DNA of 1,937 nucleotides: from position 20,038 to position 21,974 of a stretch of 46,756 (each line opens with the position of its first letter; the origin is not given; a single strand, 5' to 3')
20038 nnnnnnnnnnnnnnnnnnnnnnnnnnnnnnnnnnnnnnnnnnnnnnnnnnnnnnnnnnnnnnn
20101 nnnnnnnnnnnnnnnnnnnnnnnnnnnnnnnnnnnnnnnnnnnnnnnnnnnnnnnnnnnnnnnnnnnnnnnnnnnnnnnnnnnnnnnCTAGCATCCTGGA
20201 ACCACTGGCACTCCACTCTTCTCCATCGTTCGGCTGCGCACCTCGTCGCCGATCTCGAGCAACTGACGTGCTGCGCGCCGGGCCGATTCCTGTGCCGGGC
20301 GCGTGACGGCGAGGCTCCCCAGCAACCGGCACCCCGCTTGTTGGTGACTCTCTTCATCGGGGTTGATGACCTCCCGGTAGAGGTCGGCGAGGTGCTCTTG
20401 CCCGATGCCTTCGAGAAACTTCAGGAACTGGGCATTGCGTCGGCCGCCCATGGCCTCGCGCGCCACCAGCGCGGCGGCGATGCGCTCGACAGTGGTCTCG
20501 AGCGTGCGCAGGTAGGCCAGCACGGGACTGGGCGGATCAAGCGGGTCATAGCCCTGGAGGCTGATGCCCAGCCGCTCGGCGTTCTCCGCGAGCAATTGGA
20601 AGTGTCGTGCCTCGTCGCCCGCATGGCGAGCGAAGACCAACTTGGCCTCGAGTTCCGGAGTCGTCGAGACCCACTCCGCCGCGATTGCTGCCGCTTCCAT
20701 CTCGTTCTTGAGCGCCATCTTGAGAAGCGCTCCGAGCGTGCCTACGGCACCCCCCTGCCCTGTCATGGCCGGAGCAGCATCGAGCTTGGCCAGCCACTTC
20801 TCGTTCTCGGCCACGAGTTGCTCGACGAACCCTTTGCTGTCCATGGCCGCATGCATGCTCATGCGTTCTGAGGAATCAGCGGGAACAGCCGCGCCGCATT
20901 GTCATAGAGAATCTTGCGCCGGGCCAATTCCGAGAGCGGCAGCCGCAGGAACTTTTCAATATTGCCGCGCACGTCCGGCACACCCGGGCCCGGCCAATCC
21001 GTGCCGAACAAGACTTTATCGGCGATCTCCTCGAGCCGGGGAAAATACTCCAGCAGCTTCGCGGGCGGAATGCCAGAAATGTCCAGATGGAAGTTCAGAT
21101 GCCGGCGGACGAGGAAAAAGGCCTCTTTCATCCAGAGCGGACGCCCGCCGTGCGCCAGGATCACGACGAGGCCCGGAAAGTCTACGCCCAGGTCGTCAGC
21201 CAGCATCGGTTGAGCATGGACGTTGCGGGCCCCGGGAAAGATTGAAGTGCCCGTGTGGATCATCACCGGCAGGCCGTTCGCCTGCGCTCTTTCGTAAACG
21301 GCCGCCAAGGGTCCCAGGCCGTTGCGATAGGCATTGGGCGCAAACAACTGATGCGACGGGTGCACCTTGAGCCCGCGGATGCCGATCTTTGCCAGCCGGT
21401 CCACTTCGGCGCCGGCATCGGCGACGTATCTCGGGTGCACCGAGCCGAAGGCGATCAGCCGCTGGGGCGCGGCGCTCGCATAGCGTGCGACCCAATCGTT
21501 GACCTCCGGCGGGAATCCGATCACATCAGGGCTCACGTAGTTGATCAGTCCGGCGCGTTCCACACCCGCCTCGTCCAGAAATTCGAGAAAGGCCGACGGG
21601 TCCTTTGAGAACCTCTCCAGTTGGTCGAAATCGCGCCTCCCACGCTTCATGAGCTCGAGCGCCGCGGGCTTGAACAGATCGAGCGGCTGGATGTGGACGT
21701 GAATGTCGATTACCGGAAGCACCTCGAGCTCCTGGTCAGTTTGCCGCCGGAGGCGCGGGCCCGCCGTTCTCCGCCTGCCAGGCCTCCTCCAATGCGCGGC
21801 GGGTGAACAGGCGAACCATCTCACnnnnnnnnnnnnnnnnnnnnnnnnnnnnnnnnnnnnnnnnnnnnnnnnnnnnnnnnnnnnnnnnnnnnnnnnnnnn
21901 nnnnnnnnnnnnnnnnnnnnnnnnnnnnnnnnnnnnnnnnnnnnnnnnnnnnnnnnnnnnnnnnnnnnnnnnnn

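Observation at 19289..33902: About 14.6-kb TetR-headed, single-strand CoA-thioester cluster mixing anaerobic-type and aerobic-type aromatic ring chemistry: candidate undescribed pathway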

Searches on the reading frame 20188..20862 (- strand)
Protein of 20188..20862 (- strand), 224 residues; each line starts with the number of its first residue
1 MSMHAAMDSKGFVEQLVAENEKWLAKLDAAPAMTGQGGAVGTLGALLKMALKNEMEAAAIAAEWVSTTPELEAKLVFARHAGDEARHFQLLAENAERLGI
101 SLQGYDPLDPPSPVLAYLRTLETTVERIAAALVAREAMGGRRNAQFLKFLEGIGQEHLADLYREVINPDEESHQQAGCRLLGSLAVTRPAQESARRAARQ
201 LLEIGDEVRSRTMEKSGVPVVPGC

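Call 3: search_protein_families(library=pfam, proteins=[window:20188-20862:-])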
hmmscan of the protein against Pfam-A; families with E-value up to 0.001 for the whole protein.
window:20188-20862:- (224 aa): 1 family
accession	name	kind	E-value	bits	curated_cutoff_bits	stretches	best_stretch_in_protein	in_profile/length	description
PF04305.20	DUF455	-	1.8e-05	24.8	34.3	1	53-185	73-204/247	Protein of unknown function (DUF455)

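Call 5: search_protein_families(library=ncbifam, proteins=[window:20188-20862:-], max_evalue=0.00001)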
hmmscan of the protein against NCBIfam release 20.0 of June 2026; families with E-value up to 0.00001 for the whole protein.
window:20188-20862:- (224 aa): 0 families

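Call 70: find_homologous_proteins(query=window:20188-20862:-, max_evalue=0.001)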
Query window:20188-20862:- (224 aa): 381 proteins with E <= 0.001 among 2935 candidates; the best 120 are listed.
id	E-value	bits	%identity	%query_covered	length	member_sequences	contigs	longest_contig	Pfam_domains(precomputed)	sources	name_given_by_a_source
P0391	2.2e-139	480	100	100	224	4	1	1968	PF04305.21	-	-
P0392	8.0e-122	423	89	100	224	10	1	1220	PF04305.21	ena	-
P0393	1.1e-99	350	77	97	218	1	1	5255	PF04305.21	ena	-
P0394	2.6e-98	346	75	97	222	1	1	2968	PF04305.21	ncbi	-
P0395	3.8e-97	342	76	97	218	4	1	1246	-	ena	-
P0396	4.3e-96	338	74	97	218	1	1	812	-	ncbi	-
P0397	1.7e-95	337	73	97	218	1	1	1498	-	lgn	-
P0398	4.4e-95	335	73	97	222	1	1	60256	-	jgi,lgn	jgi:hypothetical protein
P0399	1.2e-94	334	74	97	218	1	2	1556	PF04305.21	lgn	-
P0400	1.4e-94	333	74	97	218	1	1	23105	-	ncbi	-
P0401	2.2e-94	333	74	97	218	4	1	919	PF04305.21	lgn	-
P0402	3.8e-94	332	73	97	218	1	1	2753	-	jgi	jgi:uncharacterized ferritin-like protein (DUF455 family)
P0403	5.7e-94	332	72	97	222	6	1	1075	PF04305.21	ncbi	-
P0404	5.8e-94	332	74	97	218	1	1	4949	PF04305.21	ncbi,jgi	-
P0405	1.1e-93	331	73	97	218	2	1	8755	-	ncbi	-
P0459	7.8e-84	298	66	97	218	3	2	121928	-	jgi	jgi:1,2-phenylacetyl-CoA epoxidase catalytic subunit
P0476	9.4e-82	292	66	97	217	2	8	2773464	PF04305.21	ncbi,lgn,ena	-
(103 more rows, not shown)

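Call 71: find_encoding_contigs(protein=P0459, flank=10000, max_places=2)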
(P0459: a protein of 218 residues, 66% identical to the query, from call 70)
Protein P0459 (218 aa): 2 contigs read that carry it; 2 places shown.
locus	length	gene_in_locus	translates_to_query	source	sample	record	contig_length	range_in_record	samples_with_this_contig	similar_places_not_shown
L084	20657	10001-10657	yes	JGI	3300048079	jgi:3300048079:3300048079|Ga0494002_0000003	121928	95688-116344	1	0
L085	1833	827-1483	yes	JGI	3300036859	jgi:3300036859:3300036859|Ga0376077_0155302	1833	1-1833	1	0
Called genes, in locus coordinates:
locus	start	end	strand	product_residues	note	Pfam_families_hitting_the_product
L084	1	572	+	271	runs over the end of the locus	PF00378:ECH_1, PF16113:ECH_2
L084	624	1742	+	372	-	PF05138:PaaA_PaaC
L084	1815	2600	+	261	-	PF01144:CoA_trans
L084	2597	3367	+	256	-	PF00378:ECH_1, PF16113:ECH_2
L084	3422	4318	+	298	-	PF01144:CoA_trans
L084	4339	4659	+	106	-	PF00581:Rhodanese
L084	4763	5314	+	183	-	PF00111:Fer2 (weak), PF01799:Fer2_2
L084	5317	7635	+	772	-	PF01315:Ald_Xan_dh_C, PF02738:MoCoBD_1, PF20256:MoCoBD_2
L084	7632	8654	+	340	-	PF00941:FAD_binding_5, PF03450:CO_deh_flav_C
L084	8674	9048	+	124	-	PF00903:Glyoxalase, PF13669:Glyoxalase_4 (weak)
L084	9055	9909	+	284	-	PF04909:Amidohydro_2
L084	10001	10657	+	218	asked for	-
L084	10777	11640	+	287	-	PF02737:3HCDH_N, PF00725:3HCDH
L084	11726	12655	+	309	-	PF20016:ThsA_Macro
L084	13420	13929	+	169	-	PF01661:Macro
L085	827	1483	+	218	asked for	-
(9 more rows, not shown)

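Call 72: find_encoding_contigs(protein=P0476, flank=10000, max_places=2)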
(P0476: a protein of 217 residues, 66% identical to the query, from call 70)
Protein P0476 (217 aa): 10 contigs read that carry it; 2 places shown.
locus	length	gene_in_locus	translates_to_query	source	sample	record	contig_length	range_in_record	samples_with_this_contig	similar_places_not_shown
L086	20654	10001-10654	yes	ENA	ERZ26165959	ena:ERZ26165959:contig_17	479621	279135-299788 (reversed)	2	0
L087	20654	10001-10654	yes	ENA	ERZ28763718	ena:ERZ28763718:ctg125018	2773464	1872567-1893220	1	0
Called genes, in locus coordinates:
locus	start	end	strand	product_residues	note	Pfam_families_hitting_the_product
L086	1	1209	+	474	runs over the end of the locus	PF01523:PmbA_TldD_1st (weak), PF19290:PmbA_TldD_2nd (weak), PF19289:PmbA_TldD_3rd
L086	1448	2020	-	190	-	-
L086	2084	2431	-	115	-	-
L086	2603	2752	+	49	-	-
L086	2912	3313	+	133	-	-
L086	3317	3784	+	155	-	PF04073:tRNA_edit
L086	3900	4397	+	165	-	PF00582:Usp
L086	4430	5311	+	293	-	PF00582:Usp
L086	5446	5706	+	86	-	PF01527:HTH_Tnp_1, PF13384:HTH_23 (weak), PF13518:HTH_28 (weak)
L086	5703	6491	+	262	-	PF00665:rve, PF13683:rve_3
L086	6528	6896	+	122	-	PF00156:Pribosyltran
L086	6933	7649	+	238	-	PF01738:DLH, PF00561:Abhydrolase_1 (faint), PF12146:Hydrolase_4 (faint), PF12697:Abhydrolase_6 (faint)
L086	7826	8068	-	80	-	PF13490:zf-HC2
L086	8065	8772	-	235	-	PF07638:Sigma70_ECF (weak), PF04542:Sigma70_r2, PF08281:Sigma70_r4_2, PF04545:Sigma70_r4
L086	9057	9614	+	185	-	PF03167:UDG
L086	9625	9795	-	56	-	-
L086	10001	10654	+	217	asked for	PF04305:DUF455 (faint)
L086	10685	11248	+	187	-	PF01661:Macro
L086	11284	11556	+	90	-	-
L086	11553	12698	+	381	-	PF02636:Methyltransf_28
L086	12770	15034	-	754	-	PF01433:Peptidase_M1, PF00515:TPR_1 (faint), PF07719:TPR_2 (faint), PF13414:TPR_11 (weak)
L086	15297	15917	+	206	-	-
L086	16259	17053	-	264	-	PF00535:Glycos_transf_2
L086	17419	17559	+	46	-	-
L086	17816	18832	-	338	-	-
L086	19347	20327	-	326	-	PF00753:Lactamase_B, PF12706:Lactamase_B_2 (weak)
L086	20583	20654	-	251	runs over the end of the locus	PF01925:TauE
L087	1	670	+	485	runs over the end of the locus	PF01523:PmbA_TldD_1st, PF19289:PmbA_TldD_3rd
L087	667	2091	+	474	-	PF01523:PmbA_TldD_1st (weak), PF19290:PmbA_TldD_2nd (weak), PF19289:PmbA_TldD_3rd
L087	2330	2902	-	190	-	-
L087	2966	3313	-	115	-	-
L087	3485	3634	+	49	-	-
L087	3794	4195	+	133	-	-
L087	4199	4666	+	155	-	PF04073:tRNA_edit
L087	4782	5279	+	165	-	PF00582:Usp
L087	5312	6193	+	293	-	PF00582:Usp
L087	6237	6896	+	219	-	PF00156:Pribosyltran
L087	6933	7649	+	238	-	PF01738:DLH, PF00561:Abhydrolase_1 (faint), PF12146:Hydrolase_4 (faint), PF12740:PETase (faint), PF12697:Abhydrolase_6 (faint)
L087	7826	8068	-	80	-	PF13490:zf-HC2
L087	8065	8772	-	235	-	PF07638:Sigma70_ECF (weak), PF04542:Sigma70_r2, PF08281:Sigma70_r4_2, PF04545:Sigma70_r4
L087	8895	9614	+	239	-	PF03167:UDG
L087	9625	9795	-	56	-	-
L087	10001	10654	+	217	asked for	PF04305:DUF455 (faint)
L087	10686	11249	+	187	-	PF01661:Macro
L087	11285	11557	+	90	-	-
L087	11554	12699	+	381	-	PF02636:Methyltransf_28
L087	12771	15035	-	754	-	PF01433:Peptidase_M1, PF00515:TPR_1 (faint), PF07719:TPR_2 (faint), PF13414:TPR_11 (weak)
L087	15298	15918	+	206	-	-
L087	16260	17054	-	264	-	PF00535:Glycos_transf_2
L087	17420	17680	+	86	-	-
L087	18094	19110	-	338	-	-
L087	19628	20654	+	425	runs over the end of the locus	-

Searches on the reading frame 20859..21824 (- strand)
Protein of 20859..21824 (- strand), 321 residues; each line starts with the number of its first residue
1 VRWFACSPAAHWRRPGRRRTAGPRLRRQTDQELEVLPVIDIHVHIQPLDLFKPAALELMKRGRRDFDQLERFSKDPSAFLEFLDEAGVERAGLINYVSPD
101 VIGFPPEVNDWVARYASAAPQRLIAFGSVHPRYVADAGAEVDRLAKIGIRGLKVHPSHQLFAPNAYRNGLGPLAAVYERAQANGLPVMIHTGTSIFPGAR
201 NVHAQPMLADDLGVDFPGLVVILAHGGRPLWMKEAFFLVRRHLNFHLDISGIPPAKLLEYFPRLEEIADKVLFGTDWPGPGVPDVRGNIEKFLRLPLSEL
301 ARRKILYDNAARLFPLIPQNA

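Call 3: search_protein_families(library=pfam, proteins=[window:20859-21824:-])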
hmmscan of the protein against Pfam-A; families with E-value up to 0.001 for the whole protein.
window:20859-21824:- (321 aa): 1 family
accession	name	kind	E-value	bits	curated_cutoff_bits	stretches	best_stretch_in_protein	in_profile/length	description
PF04909.20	Amidohydro_2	-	3.6e-41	142.3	26.4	1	39-316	1-289/289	Amidohydrolase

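Call 5: search_protein_families(library=ncbifam, proteins=[window:20859-21824:-], max_evalue=0.00001)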
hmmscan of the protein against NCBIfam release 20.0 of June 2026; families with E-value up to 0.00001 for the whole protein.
window:20859-21824:- (321 aa): 0 families

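Call 32: search_solved_structures(query=window:20859-21725:-, max_evalue=0.001)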
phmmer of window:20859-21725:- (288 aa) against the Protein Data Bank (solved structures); distinct sequences matched with E-value up to 0.001: 4.
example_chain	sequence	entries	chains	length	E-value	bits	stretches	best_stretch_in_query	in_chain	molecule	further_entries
3irs_A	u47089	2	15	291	6.9e-15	58.5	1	46-281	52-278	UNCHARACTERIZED PROTEIN BB4693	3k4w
3s4t_A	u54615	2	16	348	0.00029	23.6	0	210-283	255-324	Amidohydrolase 2 | Gamma-resorcylate decarboxylase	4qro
2dvt_A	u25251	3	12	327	0.00059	22.6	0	204-283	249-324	Thermophilic reversible gamma-resorcylate decarboxylase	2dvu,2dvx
6m53_A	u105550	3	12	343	0.00087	22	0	71-125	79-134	2,3-dihydroxybenzoate decarboxylase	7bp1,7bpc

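Call 67: find_homologous_proteins(query=window:20859-21722:-, max_evalue=0.00001)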
Query window:20859-21722:- (287 aa): 7992 proteins with E <= 0.00001 among 8000 candidates; the best 120 are listed.
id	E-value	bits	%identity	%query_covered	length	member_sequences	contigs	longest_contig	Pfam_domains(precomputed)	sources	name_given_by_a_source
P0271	8.7e-173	592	93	98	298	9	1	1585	PF04909.21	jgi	jgi:uncharacterized protein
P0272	6.0e-172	589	92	97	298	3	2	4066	PF04909.21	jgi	jgi:predicted TIM-barrel fold metal-dependent hydrolase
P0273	6.7e-165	566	86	94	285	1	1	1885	PF04909.21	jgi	-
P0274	2.1e-164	564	86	95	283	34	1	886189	PF04909.21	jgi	-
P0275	3.3e-164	563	84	98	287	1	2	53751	PF04909.21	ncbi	-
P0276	4.1e-163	560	84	94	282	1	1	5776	PF04909.21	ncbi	-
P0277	1.0e-162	559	85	98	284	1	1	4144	PF04909.21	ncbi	-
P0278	1.7e-162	558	86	98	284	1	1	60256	PF04909.21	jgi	jgi:predicted TIM-barrel fold metal-dependent hydrolase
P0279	1.8e-162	558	86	97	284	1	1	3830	PF04909.21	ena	-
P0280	3.4e-162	557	85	98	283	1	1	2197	PF04909.21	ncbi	-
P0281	9.2e-162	555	85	97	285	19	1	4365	PF04909.21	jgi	-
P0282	2.0e-161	554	84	98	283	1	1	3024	PF04909.21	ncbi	-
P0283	5.0e-161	553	83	94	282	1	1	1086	PF04909.21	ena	-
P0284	1.4e-160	552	85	94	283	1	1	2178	PF04909.21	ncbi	-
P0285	1.6e-160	551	83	98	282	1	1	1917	PF04909.21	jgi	-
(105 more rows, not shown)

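Call 73: predict_structure(alignment_id=A2)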
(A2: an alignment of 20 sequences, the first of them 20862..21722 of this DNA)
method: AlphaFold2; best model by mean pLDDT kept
length: 287 residues; sequences in the alignment: 20
mean_pLDDT: 82.1   pTM: 0.85
mean pLDDT of the five models: 82.1, 81.0, 66.1, 65.3, 63.8
residues with pLDDT >= 90: 130; 70-90: 97; 50-70: 40; < 50: 20
segments of 3 or more residues with pLDDT < 50: 65-68, 159-172
pLDDT, mean of each block of 10 residues (from residue 1): 88 82 75 89 96 93 57 91 95 86 93 93 59 69 94 74 38 63 90 65 89 86 89 95 72 91 96 96 71
secondary structure, 60 per line:
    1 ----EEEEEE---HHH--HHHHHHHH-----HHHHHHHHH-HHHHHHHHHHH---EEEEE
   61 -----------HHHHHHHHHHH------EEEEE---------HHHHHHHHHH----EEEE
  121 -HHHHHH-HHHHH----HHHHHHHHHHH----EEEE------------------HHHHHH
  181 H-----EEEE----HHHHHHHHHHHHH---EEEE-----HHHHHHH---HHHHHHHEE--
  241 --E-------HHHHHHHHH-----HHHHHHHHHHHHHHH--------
elements in order: E5-10 H19-26 H32-40 H42-52 E56-60 H72-82 E89-93 H103-112 E117-120 H122-127 H129-133 H138-148 E153-156 H175-181 E187-190 H195-207 E211-214 H220-226 H230-236 H251-259 H265-279

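Call 76: fold_search(model_id=the predicted structure, library=pdb)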
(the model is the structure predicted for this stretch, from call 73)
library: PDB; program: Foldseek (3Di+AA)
matches with E <= 10: 1659; with E <= 0.001: 130
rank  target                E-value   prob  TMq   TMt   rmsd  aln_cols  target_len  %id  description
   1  3irs_A                4.4e-11  1.00  0.67  0.69   4.8       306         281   22  CRYSTAL STRUCTURE OF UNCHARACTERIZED TIM-BARREL PROTEIN BB4693 FROM Bordetella bronchiseptica (released 2009-09-01)
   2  4l6d_A                9.8e-11  1.00  0.63  0.55   7.7       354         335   20  Crystal structure of 5-carboxyvanillate decarboxylase from Sphingomonas paucimobilis complexed with vanillic acid (released 2013-11-13)
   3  2dvt_B                1.7e-10  1.00  0.68  0.61   6.4       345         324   21  Crystal Structure of 2,6-Dihydroxybenzoate Decarboxylase from Rhizobium (released 2006-09-19)
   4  6m53_D                3.8e-10  1.00  0.71  0.62   5.9       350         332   20  Crystal structure of 2, 3-dihydroxybenzoic acid decarboxylase from Fusarium oxysporum (released 2020-07-15)
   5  2dvt_A                3.8e-10  1.00  0.69  0.62   5.5       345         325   20  Crystal Structure of 2,6-Dihydroxybenzoate Decarboxylase from Rhizobium (released 2006-09-19)
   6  4ofc_A                4.0e-10  1.00  0.64  0.56   6.8       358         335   19  2.0 Angstroms X-ray crystal structure of human 2-amino-3-carboxymuconate-6-semialdehye decarboxylase (released 2014-11-19)
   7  6dxs_A                4.2e-10  1.00  0.62  0.53   7.3       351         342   19  Crystal structure of the LigJ hydratase E284Q mutant substrate complex with (3Z)-2-keto-4-carboxy-3-hexenedioate (released 2018-09-26)
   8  2f6k_A                4.5e-10  1.00  0.66  0.62   5.8       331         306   21  Crystal Structure of Amidohydrorolase II; Northeast Structural Genomics Target LpR24 (released 2006-01-10)
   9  6m53_C                6.3e-10  1.00  0.72  0.64   5.7       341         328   21  Crystal structure of 2, 3-dihydroxybenzoic acid decarboxylase from Fusarium oxysporum (released 2020-07-15)
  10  4lan_A                6.6e-10  1.00  0.58  0.46   9.8       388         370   16  Crystal structure of Cordyceps militaris IDCase H195A mutant (released 2013-10-02)
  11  2dvt_D                7.0e-10  1.00  0.69  0.62   5.7       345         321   21  Crystal Structure of 2,6-Dihydroxybenzoate Decarboxylase from Rhizobium (released 2006-09-19)
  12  3s4t_G                7.0e-10  1.00  0.68  0.61   5.4       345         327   21  Crystal structure of putative amidohydrolase-2 (EFI-target 500288)from Polaromonas sp. JS666 (released 2011-08-24)
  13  2dvu_C                7.0e-10  1.00  0.68  0.61   5.9       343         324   20  Crystal Structure of 2,6-Dihydroxybenzoate Decarboxylase Complexed with 2,6-Dihydroxybenzoate (released 2006-09-19)
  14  6dxq_B                7.4e-10  1.00  0.66  0.57   7.1       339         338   20  Crystal structure of the LigJ Hydratase product complex with 4-carboxy-4-hydroxy-2-oxoadipate (released 2018-09-26)
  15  2gwg_A                7.4e-10  1.00  0.63  0.57   8.2       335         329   18  Crystal Structure of 4-Oxalomesaconate Hydratase, LigJ, from Rhodopseudomonas palustris, Northeast Structural Genomics (released 2006-05-23)
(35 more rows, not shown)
